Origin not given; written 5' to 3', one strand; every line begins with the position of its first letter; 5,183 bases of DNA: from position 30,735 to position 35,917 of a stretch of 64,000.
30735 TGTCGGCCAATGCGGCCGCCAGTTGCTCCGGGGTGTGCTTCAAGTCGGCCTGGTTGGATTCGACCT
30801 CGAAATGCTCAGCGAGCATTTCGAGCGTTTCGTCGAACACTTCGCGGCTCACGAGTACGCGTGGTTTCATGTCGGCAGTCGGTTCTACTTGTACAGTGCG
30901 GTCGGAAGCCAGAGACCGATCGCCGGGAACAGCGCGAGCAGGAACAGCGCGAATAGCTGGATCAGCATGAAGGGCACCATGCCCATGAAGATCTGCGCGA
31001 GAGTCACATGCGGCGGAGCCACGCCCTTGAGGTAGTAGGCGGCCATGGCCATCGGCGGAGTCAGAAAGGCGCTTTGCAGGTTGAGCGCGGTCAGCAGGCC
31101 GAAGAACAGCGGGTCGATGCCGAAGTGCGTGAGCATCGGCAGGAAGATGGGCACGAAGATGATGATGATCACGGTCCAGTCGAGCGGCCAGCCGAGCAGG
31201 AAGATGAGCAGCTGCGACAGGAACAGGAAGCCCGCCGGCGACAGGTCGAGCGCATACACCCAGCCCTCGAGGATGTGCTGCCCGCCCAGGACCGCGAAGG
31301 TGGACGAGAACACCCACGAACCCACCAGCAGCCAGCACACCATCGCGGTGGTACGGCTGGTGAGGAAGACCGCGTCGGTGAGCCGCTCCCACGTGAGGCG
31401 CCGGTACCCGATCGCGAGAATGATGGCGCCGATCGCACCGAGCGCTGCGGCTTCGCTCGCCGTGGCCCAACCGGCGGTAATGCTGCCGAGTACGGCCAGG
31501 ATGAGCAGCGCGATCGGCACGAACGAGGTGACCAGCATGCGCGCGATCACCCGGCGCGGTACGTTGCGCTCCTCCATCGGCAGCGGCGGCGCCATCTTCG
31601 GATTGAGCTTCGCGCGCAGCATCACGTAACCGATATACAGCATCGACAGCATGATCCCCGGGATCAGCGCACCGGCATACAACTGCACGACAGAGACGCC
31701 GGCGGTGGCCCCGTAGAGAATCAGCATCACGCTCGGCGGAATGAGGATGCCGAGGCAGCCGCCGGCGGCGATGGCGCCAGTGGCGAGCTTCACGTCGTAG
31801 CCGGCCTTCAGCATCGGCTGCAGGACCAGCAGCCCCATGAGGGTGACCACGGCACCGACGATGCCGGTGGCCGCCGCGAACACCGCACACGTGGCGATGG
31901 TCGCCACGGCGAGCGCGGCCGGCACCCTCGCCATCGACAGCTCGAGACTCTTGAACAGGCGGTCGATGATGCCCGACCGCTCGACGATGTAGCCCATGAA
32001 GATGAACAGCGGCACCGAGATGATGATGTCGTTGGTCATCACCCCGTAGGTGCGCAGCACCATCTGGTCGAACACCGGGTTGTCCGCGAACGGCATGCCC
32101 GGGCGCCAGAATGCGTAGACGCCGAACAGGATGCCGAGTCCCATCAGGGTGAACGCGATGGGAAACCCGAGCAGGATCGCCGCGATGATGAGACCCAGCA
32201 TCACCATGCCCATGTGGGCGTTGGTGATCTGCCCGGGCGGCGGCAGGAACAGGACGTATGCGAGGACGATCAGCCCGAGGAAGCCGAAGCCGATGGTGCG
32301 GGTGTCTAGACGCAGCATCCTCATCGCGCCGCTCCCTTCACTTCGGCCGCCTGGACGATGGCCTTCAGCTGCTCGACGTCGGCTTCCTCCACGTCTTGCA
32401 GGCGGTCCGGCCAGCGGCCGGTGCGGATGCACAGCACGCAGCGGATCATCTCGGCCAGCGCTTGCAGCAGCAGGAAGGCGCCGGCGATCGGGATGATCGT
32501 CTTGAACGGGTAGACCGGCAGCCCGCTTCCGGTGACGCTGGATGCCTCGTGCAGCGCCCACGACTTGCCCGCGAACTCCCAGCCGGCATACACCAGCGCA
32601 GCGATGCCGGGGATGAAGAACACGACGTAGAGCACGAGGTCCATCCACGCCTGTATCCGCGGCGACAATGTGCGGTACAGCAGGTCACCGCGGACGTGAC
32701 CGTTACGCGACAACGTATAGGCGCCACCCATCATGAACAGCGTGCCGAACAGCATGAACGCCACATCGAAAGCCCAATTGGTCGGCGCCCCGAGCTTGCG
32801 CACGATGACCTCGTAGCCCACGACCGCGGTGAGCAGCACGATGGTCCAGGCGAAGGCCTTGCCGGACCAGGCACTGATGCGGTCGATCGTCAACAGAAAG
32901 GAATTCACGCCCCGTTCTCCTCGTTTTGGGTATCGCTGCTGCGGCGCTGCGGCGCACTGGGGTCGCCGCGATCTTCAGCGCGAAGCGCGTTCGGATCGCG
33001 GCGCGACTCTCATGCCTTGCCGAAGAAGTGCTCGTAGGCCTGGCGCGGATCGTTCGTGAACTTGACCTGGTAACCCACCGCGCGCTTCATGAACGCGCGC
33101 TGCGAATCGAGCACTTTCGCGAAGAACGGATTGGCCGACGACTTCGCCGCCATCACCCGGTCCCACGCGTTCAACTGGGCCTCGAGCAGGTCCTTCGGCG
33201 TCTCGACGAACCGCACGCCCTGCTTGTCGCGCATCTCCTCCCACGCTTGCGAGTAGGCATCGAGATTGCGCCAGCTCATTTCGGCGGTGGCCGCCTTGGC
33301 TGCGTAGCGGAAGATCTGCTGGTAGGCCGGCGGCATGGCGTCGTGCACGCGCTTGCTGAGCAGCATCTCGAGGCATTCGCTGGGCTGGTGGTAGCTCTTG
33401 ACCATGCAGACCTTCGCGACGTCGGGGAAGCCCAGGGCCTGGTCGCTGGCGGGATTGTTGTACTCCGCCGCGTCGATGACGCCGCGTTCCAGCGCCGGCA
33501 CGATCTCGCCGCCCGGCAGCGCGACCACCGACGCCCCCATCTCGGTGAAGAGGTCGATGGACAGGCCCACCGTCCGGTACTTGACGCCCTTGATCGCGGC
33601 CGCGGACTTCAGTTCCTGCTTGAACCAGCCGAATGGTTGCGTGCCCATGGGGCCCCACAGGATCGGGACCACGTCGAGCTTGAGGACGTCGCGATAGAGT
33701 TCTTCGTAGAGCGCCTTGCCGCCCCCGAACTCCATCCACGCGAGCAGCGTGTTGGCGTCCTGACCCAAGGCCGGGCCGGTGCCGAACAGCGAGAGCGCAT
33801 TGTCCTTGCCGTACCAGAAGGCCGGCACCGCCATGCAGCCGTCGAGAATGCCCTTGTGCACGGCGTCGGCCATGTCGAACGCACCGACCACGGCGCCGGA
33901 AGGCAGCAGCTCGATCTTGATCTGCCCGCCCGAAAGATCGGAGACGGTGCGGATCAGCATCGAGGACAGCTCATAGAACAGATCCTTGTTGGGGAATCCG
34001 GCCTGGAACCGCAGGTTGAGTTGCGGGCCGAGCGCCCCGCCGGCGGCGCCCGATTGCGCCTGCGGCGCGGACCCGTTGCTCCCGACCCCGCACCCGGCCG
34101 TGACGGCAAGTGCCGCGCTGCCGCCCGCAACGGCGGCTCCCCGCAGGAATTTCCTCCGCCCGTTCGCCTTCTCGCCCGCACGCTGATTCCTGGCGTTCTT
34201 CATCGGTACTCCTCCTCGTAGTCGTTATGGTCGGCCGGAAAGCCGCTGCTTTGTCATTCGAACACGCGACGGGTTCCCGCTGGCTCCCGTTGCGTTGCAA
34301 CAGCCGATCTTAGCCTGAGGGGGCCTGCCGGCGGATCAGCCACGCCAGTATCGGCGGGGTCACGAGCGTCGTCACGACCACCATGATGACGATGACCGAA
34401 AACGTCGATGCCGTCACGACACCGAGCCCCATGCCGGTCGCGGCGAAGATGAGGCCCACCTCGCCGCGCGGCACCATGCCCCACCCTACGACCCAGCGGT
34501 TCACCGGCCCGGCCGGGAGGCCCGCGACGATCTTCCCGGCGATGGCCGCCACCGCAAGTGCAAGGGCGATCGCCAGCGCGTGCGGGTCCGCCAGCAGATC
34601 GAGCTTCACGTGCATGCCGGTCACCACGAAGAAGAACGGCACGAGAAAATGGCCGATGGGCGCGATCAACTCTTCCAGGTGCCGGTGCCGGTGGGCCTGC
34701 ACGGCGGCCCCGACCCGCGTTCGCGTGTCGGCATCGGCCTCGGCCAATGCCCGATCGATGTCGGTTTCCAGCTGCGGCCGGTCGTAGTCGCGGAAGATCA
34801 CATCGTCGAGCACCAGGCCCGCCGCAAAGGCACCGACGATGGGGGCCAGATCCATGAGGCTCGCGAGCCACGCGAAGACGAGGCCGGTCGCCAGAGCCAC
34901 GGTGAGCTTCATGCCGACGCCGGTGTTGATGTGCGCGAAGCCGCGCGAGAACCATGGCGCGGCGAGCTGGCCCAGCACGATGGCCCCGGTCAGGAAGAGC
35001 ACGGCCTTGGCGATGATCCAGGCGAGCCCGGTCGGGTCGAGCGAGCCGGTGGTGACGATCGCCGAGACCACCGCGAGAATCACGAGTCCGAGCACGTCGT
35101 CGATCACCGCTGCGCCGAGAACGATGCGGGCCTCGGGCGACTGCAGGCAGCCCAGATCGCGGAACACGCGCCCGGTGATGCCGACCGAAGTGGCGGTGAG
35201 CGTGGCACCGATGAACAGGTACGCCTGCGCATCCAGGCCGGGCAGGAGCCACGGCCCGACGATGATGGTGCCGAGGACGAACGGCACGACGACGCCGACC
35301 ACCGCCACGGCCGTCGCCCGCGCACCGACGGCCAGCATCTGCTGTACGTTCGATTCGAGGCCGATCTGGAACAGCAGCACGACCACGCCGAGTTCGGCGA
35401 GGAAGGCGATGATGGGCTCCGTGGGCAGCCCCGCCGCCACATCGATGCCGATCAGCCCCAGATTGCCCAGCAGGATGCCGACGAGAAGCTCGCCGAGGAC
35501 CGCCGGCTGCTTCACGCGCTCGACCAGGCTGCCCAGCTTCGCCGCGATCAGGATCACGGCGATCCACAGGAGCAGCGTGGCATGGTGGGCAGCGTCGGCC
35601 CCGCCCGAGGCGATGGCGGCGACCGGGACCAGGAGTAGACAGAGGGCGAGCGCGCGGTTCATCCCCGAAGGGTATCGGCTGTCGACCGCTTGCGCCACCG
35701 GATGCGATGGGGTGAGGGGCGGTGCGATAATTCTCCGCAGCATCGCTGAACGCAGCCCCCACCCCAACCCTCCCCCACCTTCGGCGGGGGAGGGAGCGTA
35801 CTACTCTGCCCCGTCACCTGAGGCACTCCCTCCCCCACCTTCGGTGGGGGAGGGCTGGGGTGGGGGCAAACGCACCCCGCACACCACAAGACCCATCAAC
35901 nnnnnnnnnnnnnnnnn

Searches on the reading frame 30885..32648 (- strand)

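Call 17: search_protein_families(library=pfam, proteins=[window:30885-32648:-], max_evalue=0.001)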
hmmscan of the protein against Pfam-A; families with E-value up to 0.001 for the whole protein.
window:30885-32648:- (587 aa): 1 family
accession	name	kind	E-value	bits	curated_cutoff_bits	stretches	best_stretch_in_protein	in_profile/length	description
PF06808.19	DctM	-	2.5e-71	241.1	23.8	1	151-577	1-413/413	Tripartite ATP-independent periplasmic transporter, DctM component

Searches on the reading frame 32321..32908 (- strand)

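Call 71: search_protein_families(library=pfam, proteins=[window:32321-32908:-], max_evalue=0.001)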
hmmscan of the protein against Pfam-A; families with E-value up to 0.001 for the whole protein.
window:32321-32908:- (195 aa): 1 family
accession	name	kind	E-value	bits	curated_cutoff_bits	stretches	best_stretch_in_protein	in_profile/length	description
PF04290.18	DctQ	-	7.2e-26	91.1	28.3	1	26-158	1-130/132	Tripartite ATP-independent periplasmic transporters, DctQ component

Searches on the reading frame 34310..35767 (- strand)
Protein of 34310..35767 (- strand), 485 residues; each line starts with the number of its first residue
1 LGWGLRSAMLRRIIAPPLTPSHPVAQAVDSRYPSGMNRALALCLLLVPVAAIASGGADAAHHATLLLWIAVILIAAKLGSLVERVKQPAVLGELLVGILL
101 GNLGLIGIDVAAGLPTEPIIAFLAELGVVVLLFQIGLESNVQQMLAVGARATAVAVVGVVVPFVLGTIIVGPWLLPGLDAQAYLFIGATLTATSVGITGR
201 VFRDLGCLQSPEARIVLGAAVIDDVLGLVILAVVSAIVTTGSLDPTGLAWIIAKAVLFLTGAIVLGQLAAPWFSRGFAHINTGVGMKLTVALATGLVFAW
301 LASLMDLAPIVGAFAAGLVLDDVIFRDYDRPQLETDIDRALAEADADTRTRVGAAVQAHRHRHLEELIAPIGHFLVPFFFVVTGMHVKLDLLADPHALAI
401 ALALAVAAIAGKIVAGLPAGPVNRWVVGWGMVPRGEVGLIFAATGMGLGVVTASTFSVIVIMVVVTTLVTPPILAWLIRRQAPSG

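Call 8: search_protein_families(library=pfam, proteins=[window:34310-35767:-], max_evalue=0.01)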
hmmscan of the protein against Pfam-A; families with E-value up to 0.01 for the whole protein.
window:34310-35767:- (485 aa): 1 family
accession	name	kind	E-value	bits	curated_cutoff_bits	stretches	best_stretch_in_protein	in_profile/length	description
PF00999.27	Na_H_Exchanger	-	5.6e-58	197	26.2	2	74-328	5-250/375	Sodium/hydrogen exchanger, transmembrane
